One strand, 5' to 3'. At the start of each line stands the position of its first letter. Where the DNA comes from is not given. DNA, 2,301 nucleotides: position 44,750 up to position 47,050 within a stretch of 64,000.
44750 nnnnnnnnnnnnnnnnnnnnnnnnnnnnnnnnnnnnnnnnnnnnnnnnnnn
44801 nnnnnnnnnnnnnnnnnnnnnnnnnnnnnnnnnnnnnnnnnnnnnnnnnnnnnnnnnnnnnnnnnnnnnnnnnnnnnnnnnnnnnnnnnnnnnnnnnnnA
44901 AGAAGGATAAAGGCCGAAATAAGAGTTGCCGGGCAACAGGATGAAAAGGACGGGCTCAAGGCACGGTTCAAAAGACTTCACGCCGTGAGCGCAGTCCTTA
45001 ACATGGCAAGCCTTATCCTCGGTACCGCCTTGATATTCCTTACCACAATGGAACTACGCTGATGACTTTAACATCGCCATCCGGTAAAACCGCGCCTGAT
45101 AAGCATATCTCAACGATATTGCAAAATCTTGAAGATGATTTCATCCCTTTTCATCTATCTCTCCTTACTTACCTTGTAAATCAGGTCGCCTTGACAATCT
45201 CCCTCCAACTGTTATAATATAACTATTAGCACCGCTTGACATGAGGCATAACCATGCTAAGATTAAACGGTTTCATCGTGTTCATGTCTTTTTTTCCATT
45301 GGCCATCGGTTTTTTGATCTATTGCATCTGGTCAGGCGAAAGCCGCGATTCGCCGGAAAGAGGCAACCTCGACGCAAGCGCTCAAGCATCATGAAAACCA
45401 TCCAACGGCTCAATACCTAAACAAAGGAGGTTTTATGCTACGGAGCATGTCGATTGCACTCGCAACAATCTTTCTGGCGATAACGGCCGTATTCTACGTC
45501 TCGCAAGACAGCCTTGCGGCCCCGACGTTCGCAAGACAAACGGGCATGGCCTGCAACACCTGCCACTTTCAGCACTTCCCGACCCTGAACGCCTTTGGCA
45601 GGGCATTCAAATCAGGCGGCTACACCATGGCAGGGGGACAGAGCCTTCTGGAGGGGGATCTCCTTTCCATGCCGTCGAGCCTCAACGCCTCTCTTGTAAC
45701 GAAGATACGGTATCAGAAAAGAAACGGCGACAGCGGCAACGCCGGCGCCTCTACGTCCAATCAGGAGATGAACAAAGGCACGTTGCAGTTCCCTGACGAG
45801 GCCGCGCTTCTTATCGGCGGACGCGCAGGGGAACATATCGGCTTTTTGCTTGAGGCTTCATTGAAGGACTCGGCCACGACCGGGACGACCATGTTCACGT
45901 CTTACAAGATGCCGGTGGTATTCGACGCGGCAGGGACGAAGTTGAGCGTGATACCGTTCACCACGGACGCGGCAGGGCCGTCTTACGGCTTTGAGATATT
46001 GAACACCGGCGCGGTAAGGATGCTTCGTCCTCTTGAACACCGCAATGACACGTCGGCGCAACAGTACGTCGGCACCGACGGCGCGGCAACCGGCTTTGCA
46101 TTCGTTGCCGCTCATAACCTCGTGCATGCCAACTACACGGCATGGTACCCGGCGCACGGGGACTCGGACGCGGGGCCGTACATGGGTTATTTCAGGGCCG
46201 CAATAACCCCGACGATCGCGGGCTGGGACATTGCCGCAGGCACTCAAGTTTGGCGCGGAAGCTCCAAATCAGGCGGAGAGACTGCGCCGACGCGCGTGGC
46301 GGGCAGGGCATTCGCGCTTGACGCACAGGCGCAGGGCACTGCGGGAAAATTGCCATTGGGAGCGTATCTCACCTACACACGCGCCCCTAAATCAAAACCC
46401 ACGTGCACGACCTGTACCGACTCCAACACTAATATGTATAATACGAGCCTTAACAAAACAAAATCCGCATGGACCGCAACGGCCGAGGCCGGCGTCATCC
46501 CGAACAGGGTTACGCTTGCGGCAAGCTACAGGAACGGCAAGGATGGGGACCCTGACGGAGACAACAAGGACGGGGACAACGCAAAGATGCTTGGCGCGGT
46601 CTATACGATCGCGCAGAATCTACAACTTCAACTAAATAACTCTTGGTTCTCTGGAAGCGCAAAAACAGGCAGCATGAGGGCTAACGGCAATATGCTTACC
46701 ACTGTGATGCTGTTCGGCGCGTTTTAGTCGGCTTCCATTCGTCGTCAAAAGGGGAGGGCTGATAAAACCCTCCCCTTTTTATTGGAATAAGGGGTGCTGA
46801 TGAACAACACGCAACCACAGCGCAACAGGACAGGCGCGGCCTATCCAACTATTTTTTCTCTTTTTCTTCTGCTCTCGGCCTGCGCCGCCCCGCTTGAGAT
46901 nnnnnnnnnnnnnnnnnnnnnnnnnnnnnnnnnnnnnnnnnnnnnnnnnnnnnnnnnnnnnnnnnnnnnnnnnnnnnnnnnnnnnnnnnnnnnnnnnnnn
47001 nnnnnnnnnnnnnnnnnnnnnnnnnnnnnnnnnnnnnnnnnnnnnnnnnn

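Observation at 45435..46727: Outer-membrane beta-barrel protein with a single N-terminal CXXCH, preceded by a ~215-nt leader transcribed from a consensus promoter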

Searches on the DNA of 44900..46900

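Call 7: search_rna_families(source=window, start=44900, end=46900, threshold=evalue, max_evalue=10)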
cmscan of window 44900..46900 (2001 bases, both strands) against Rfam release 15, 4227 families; matches with E-value up to 10: 3.
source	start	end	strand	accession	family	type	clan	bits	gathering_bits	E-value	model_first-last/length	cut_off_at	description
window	46744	46792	+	RF01730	Termite-leu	Cis-reg;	-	17.8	51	1.4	1-78/78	no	Termite-leu RNA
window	46723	46804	+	RF03408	mir-5890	Gene; miRNA;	-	15.2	54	8.5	1-78/78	no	mir-5890 microRNA precursor family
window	44934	45035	+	RF01514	Afu_513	Gene; snRNA; snoRNA; CD-box;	-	14.3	48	4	1-103/103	no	A. fumigatus snoRNA Afu_513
